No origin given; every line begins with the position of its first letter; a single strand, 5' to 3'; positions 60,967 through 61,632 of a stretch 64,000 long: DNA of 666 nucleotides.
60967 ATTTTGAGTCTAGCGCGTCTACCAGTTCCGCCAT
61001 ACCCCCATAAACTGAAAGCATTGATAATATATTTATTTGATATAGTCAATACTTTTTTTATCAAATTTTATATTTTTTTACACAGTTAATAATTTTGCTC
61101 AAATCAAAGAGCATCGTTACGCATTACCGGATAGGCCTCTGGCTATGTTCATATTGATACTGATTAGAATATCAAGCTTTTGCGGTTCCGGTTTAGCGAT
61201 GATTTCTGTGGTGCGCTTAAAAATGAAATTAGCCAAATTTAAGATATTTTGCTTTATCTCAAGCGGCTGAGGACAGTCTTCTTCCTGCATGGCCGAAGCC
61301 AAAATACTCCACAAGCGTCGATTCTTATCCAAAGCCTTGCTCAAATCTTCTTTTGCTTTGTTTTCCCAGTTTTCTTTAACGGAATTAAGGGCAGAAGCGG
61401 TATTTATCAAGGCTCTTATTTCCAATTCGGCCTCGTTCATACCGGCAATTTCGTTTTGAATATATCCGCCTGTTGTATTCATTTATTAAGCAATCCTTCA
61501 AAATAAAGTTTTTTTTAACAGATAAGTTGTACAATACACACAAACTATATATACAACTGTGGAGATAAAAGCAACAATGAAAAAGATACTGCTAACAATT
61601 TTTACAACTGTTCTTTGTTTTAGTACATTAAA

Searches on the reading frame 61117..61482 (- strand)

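Call 9: search_protein_families(library=pfam, proteins=[window:61117-61482:-])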
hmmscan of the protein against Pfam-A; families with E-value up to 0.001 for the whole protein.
window:61117-61482:- (121 aa): 2 families
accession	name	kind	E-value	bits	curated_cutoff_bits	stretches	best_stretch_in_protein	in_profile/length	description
PF07309.16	FlaF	-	6.6e-27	94.2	23.6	1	13-117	11-113/113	Flagellar protein FlaF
PF02561.19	FliS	-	0.00098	19.8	26.7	0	7-109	4-103/115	Flagellar protein FliS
